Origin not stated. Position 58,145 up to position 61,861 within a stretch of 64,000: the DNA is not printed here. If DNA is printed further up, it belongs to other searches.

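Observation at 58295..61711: Monocistronic 1138-aa orphan protein with a glycine-zipper membrane cluster and a duplicated ~220-aa module of unknown fold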

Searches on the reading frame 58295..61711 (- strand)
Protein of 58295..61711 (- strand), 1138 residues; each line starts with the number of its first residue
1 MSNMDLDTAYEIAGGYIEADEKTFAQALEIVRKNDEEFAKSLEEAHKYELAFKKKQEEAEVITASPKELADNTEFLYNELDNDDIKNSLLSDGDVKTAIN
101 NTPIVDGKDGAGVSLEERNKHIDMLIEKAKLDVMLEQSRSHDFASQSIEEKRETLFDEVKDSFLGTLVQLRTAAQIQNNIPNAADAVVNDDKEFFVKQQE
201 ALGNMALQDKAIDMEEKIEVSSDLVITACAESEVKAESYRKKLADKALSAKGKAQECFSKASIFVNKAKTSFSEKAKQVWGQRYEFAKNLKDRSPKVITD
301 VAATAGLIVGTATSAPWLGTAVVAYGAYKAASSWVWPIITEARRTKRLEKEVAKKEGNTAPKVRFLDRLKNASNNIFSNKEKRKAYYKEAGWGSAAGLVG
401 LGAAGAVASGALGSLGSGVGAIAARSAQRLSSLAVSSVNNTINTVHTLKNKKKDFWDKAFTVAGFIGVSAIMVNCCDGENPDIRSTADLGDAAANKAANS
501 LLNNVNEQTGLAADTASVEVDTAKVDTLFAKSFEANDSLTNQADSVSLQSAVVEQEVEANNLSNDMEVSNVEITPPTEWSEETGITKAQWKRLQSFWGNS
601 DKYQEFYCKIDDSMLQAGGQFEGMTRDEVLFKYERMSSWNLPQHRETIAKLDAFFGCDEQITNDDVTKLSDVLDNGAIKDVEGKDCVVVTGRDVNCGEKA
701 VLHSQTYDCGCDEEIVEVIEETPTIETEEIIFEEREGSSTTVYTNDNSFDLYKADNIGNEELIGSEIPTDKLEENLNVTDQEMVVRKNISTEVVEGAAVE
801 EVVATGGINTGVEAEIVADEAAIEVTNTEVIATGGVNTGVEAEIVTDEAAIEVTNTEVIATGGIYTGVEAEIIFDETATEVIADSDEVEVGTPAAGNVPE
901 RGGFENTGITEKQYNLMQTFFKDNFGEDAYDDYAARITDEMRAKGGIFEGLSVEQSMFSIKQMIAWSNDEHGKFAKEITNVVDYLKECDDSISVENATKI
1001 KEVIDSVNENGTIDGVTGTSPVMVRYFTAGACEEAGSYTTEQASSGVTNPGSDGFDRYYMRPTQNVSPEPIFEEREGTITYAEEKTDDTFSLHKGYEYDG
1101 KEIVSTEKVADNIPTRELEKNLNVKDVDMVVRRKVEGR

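Call 3: search_protein_families(library=pfam, proteins=[window:58295-61711:-], max_evalue=1)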
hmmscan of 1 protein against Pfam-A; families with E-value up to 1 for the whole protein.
window:58295-61711:- (1138 aa): 2 families
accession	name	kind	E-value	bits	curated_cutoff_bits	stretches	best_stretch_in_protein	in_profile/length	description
PF03310.18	Cauli_DNA-bind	-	0.0095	16.5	24.2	1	705-767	49-108/117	Caulimovirus DNA-binding protein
PF25386.1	Chromo_SEND1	-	0.92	9.8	27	0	681-721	12-52/55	Single-strand DNA endonuclease 1, chromo domain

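Call 4: search_protein_families(library=ncbifam, proteins=[window:58295-61711:-], max_evalue=1)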
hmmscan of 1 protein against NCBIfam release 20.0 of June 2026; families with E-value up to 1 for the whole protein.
window:58295-61711:- (1138 aa): 0 families

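Call 5: search_solved_structures(query=window:58295-61711:-, max_evalue=1)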
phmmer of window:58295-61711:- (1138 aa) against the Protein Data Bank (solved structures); distinct sequences matched with E-value up to 1: 0.
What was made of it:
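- Tried and rejected: Pfam, NCBIfam and PDB sequence searches found nothing significant (calls 3-5).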

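Call 10: find_homologous_proteins(query=window:58295-61711:-, max_evalue=0.001)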
Query window:58295-61711:- (1138 aa): 48 proteins with E <= 0.001 among 8000 candidates.
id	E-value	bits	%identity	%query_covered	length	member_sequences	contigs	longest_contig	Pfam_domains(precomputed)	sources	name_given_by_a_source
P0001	0.0e+0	2495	100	100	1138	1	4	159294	-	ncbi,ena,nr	ncbi:MAG: hypothetical protein IJZ30_01980 [Alphaproteobacteria bacterium]|nr:hypothetical protein [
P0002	0.0e+0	1850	76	99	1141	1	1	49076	-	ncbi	-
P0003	0.0e+0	1190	53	99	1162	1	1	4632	-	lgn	-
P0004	0.0e+0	1186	54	95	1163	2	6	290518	-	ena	-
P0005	0.0e+0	1180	53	99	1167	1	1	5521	-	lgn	-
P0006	0.0e+0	1173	55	95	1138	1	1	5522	-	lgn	-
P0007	0.0e+0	1172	53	99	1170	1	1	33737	-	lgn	-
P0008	0.0e+0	1149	53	94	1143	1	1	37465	-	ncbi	-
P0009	0.0e+0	1147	56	63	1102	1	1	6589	-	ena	-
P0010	0.0e+0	1111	51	99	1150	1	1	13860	-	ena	-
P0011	0.0e+0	1079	67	63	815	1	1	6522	-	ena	-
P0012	0.0e+0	1063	51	99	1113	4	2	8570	-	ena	-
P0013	0.0e+0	1037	50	100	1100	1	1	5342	-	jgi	jgi:hypothetical protein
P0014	0.0e+0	1028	49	99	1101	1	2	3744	-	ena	-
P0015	0.0e+0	1024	48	100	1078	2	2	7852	-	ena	-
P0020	2.6e-256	872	42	95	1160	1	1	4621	-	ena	-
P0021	3.9e-253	861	43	95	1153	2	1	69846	-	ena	-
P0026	1.0e-250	853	42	95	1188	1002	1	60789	-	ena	-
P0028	1.5e-250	853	43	94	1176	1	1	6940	-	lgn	-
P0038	1.1e-220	754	41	94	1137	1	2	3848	-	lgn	-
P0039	1.2e-220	754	40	94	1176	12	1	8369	-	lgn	-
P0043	5.5e-215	735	40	94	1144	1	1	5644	-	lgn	-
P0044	1.2e-208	714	45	63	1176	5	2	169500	-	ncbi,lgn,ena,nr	ncbi:MAG: hypothetical protein J6J35_05390 [Alphaproteobacteria bacterium]|nr:hypothetical protein [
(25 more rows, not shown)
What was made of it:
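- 58295..61711 (-): Complete ORF X, 1138 aa including the stop codon. It appears monocistronic. An identical protein, P0001, is annotated as hypothetical in an Alphaproteobacteria MAG (call 10).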

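Call 23: find_encoding_contigs(protein=P0004, flank=6000, max_places=2)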
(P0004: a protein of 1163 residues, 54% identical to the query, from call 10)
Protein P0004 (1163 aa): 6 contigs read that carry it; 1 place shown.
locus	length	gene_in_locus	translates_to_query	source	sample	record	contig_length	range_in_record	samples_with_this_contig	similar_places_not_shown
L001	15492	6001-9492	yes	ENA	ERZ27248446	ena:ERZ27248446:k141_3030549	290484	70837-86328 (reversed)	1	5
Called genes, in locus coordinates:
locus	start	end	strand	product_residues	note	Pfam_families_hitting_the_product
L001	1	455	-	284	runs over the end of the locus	-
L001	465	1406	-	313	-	-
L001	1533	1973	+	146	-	PF06961:DUF1294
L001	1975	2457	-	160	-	PF10722:YbjN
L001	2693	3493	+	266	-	PF01790:LGT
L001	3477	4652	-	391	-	PF00990:GGDEF (weak)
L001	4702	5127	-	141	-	PF02547:Queuosine_synth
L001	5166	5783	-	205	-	PF02547:Queuosine_synth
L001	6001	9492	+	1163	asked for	-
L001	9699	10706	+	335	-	PF00044:Gp_dh_N, PF02800:Gp_dh_C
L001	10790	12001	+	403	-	PF00162:PGK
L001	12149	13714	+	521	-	PF01266:DAO (faint), PF01593:Amino_oxidase, PF01946:Thi4 (weak), PF12831:FAD_oxidored (faint), PF13450:NAD_binding_8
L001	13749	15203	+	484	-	PF13231:PMT_2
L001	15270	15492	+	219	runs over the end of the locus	PF05494:MlaC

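Call 24: find_encoding_contigs(protein=P0044, flank=6000, max_places=2)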
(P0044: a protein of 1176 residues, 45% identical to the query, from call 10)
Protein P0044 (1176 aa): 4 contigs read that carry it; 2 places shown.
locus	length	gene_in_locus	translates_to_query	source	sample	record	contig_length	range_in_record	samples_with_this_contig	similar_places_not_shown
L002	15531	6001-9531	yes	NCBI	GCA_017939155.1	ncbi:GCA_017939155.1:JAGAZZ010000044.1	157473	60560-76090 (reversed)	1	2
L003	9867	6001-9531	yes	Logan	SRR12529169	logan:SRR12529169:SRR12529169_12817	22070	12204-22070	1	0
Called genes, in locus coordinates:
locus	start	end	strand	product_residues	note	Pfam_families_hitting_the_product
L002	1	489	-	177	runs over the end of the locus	-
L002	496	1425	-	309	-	-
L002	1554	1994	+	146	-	PF06961:DUF1294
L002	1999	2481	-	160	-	PF10722:YbjN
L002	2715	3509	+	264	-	PF01790:LGT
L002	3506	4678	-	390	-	-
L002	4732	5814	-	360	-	PF02547:Queuosine_synth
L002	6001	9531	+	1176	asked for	-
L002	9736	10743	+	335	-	PF00044:Gp_dh_N, PF02800:Gp_dh_C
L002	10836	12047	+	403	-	PF00162:PGK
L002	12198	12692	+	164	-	-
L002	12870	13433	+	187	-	-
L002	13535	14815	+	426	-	-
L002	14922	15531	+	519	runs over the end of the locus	PF01266:DAO (faint), PF01593:Amino_oxidase, PF12831:FAD_oxidored (faint), PF13450:NAD_binding_8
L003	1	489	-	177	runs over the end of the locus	-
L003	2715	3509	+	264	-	PF01790:LGT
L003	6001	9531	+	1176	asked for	-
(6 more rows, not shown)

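Call 34: search_protein_families(library=pfam, alignment_id=A1, max_evalue=0.1)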
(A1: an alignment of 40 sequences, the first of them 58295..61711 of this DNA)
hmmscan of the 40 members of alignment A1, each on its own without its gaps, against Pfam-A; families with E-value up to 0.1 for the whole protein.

A. member 1, window:58295-61711:- (1138 aa): 1 family
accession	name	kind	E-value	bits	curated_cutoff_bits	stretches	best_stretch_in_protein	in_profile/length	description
PF03310.18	Cauli_DNA-bind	-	0.0095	16.5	24.2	1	705-767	49-108/117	Caulimovirus DNA-binding protein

B. families by the number of members that match (of 40 scanned): 13 families
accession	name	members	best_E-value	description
PF11444.14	DUF2895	6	0.00065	Protein of unknown function (DUF2895)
PF18163.6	LD_cluster2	4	0.019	SLOG cluster2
PF19351.4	DUF5929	3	0.047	Domain of unknown function (DUF5929)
PF04691.17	ApoC-I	2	0.018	Apolipoprotein C-I (ApoC-1)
PF13547.12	GTA_TIM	2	0.025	GTA TIM-barrel-like domain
PF14129.11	DUF4296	2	0.04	Domain of unknown function (DUF4296)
PF07749.17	ERp29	1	0.0078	Endoplasmic reticulum protein ERp29, C-terminal domain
PF03310.18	Cauli_DNA-bind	1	0.0095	Caulimovirus DNA-binding protein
PF07196.18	Flagellin_IN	1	0.039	Flagellin hook IN motif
PF02910.25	Succ_DH_flav_C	1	0.043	Fumarate reductase flavoprotein C-term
PF11555.13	Inhibitor_Mig-6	1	0.055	EGFR receptor inhibitor Mig-6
PF02746.21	MR_MLE_N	1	0.058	Mandelate racemase / muconate lactonizing enzyme, N-terminal domain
PF09704.15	Cas_Cas5d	1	0.09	CRISPR-associated protein (Cas_Cas5)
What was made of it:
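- On PodJ-like polarity scaffold: No Pfam domain is found in any of the 40 members (call 34).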

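Call 35: search_protein_families(library=phrogs, proteins=[window:58295-61711:-], max_evalue=0.1)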
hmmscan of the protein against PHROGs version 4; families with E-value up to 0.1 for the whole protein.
window:58295-61711:- (1138 aa): 1 family
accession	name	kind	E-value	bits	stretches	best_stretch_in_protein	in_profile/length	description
phrog_21801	-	unknown function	0.082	14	0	716-778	13-72/74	-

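Call 36: search_protein_families(library=padloc, proteins=[window:58295-61711:-], max_evalue=0.1)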
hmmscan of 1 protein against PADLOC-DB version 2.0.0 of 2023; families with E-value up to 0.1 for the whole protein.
window:58295-61711:- (1138 aa): 0 families
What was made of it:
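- Tried and rejected: Nothing (calls 35, 36).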

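Call 37: search_protein_representatives(alignment_id=A1)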
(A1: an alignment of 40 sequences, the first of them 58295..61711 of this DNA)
Query: 40 sequences, 1146 profile positions. Proteins with E-value up to 0.001 (for the whole library): 143; up to 1e-10: 122; up to 1e-30: 67. The best 143 are listed.
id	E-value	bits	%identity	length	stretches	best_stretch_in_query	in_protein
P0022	0.0e+00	1695.2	-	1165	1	1-1144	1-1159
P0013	0.0e+00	1549.2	-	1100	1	4-1118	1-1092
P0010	0.0e+00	1529.1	-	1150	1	4-1116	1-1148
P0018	0.0e+00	1457.2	-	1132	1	4-1116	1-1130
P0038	0.0e+00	1406.2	-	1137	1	1-1144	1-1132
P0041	0.0e+00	1371.4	-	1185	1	1-1142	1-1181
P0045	0.0e+00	1298.4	-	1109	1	5-1134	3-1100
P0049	2.8e-296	1002.3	-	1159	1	34-1122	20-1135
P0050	9.8e-295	997.2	-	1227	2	43-744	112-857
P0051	1.9e-276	936.6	-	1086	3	515-1138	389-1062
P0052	4.0e-186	637.5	-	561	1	558-1114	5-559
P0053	3.2e-166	571.6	-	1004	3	501-1132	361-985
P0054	9.3e-146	503.8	-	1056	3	505-1137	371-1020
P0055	2.5e-132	459.4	-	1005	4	434-1132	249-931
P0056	4.2e-132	458.6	-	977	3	503-1140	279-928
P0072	9.2e-53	195.8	-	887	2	27-608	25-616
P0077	9.0e-47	176.0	-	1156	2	48-611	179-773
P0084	5.9e-38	146.8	-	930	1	26-607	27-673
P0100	3.8e-33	130.9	-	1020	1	60-437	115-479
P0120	3.9e-25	104.3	-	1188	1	53-449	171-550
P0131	1.2e-21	92.8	-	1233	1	97-527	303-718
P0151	5.9e-15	70.6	-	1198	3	222-465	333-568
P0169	1.9e-09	52.4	-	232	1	950-1138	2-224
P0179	1.4e-06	42.9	-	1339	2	534-716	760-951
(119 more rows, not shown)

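Call 38: search_protein_families(library=pfam, proteins=[P0050, P0053, P0072, P0077, P0084, P0100, P0120, P0131, P0151], max_evalue=0.01)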
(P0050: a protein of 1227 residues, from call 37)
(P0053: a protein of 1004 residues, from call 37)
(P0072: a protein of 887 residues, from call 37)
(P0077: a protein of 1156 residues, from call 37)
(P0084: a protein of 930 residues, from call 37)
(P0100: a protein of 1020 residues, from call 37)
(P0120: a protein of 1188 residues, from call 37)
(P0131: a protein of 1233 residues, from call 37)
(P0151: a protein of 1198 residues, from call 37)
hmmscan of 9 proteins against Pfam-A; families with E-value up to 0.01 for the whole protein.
P0050 (1227 aa): 0 families

P0053 (1004 aa): 0 families

P0072 (887 aa): 0 families

P0077 (1156 aa): 1 family
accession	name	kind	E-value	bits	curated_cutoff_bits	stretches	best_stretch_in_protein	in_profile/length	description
PF09613.16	HrpB1_HrpK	-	0.0028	17.8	29.3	0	8-119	6-121/126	Bacterial type III secretion protein (HrpB1_HrpK)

P0084 (930 aa): 1 family
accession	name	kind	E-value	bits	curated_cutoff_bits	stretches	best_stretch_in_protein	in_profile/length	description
PF20990.2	DUF2207_C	-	0.0043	17.2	33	1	255-383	90-212/247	Predicted membrane protein (DUF2207) C-terminal domain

P0100 (1020 aa): 0 families

P0120 (1188 aa): 0 families

P0131 (1233 aa): 0 families

P0151 (1198 aa): 0 families

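Call 39: list_cluster_members(proteins=[P0050, P0053, P0072, P0077, P0084, P0100, P0120, P0131, P0151, P0179])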
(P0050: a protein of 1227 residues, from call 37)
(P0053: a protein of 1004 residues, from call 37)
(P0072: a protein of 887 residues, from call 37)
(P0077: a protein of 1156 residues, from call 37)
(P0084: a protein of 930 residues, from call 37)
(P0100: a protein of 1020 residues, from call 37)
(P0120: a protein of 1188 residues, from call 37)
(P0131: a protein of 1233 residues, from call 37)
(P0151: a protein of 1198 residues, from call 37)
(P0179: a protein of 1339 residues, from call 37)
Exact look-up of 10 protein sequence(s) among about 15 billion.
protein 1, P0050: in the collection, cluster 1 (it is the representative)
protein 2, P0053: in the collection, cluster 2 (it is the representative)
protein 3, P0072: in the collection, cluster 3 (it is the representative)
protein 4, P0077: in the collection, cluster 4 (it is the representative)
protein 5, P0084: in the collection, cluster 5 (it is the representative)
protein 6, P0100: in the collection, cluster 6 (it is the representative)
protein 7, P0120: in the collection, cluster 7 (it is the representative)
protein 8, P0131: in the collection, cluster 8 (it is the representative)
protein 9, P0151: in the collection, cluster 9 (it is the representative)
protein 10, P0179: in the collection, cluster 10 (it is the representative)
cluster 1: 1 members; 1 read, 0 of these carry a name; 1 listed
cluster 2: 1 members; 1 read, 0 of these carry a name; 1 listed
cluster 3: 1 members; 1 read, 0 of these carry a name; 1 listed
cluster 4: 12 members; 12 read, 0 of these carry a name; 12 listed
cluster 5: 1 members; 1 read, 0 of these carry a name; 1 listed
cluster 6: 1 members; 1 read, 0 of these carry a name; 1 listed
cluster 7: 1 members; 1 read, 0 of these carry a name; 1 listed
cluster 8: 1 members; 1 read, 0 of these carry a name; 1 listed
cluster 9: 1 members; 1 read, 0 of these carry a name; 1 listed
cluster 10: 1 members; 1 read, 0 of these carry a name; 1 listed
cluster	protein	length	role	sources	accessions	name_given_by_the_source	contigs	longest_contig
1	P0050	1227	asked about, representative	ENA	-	-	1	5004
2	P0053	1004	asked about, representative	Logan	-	-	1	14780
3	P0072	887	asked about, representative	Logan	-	-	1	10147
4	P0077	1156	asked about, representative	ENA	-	-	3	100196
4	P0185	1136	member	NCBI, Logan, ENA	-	-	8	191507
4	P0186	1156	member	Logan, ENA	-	-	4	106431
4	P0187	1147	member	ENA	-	-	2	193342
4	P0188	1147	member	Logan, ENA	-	-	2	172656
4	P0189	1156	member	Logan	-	-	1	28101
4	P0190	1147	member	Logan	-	-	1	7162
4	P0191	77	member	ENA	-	-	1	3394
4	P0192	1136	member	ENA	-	-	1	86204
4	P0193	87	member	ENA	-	-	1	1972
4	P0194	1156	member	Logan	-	-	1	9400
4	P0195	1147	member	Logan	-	-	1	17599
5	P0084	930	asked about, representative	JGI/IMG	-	-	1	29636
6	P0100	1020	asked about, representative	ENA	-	-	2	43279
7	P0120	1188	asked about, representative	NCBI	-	-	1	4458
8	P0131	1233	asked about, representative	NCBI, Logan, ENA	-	-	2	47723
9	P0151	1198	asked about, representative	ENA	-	-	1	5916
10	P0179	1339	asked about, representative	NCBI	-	-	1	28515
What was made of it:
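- Tried and rejected: They have no Pfam domains and no source names (calls 38, 39).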

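Call 42: find_related_loci(query=A1, collection=genome_contigs, flank=6000)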
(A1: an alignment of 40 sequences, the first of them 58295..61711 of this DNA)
Query A1 (1138 aa) in genome_contigs; peptide patterns used: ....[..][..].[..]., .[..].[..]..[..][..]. (x = any residue, [..] = any of these).
97 stretches matched a pattern; 24 encode a relative of the query (tblastn E <= 1e-3); 23 distinct loci.
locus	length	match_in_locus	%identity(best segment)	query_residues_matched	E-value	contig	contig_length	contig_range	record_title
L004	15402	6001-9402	53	1-1085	0e+0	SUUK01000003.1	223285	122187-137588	MAG: Alphaproteobacteria bacterium isolate SIG44 NODE_180_length_223285_cov_4.611943, whole genome shotgun sequence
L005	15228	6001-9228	53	1-1071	0e+0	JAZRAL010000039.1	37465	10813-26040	MAG: Alphaproteobacteria bacterium isolate T1900045142_TC20190136.MAGScoT_cleanbin_000007 SGB_4923_k141_1924837, whole g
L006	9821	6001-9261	43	4-1078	0e+0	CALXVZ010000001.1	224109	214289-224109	MAG: uncultured Alphaproteobacteria bacterium isolate BRZ_SF__bin16 genome assembly, contig: BRZ_SF__NODE_24_length_2241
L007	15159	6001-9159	43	3-1078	0e+0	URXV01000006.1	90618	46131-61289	uncultured Rickettsiales bacterium isolate UMGS1453 genome assembly, contig: NODE_46_length_90618_cov_8.265594, whole ge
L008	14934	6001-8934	43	3-1071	0e+0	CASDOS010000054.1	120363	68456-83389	uncultured Alphaproteobacteria bacterium isolate SI.O27.metabat-bins.10 genome assembly, contig: SI.O27.metabat-bins.10.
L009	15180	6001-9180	42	3-1101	0e+0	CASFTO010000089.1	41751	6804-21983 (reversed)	uncultured Alphaproteobacteria bacterium isolate SI.A54.metabat-bins.112 genome assembly, contig: SI.A54.metabat-bins.11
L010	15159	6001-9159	42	3-1078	0e+0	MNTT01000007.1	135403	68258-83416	MAG: Acetobacter sp. 46_36 Ley3_66761_scaffold_200, whole genome shotgun sequence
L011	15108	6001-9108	41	1-1078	0e+0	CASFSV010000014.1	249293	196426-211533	uncultured Alphaproteobacteria bacterium isolate SI.O7.metabat-bins.100 genome assembly, contig: SI.O7.metabat-bins.100.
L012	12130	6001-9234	40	3-1079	0e+0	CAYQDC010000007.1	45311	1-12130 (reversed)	MAG TPA_asm: uncultured Acetobacter sp. isolate SRP141132_co3_78 genome assembly, contig: NODE_425_length_45311_cov_7.13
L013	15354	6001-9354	45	1-1111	0e+0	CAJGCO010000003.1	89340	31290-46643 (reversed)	MAG: uncultured Alphaproteobacteria bacterium isolate MAG38 genome assembly, contig: k141_2981569_length_89340_cov_11.99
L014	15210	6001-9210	40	4-1115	0e+0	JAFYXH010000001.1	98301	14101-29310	MAG: Alphaproteobacteria bacterium isolate RGIG7506 Water_buffalos_Colon.Co__c230879, whole genome shotgun sequence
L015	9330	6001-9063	41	3-1071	0e+0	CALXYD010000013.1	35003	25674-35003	MAG: uncultured Alphaproteobacteria bacterium isolate BRZ_KS__bin39 genome assembly, contig: BRZ_KS__NODE_1841_length_35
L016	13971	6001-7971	45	1-712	0e+0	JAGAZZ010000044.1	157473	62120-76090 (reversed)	MAG: Alphaproteobacteria bacterium isolate RGIG8928 Water_deer_Rectum-1__c296856, whole genome shotgun sequence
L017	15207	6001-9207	61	1-1138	6e-179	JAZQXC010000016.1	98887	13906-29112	MAG: Alphaproteobacteria bacterium isolate T1900045163_TC20190157.MAGScoT_cleanbin_000004 SGB_5097_k141_1111148, whole g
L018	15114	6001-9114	42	3-1081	9e-177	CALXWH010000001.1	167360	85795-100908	MAG: uncultured Alphaproteobacteria bacterium isolate BRZ_CV__bin18 genome assembly, contig: BRZ_CV__NODE_107_length_167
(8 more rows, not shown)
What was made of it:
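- Checked: There are 48 clusters at 90% identity with full-length homologs (call 10), 143 clusters at 50% identity (call 37), and 23 species-representative genomes (call 42).
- The organism is host-associated (call 42).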
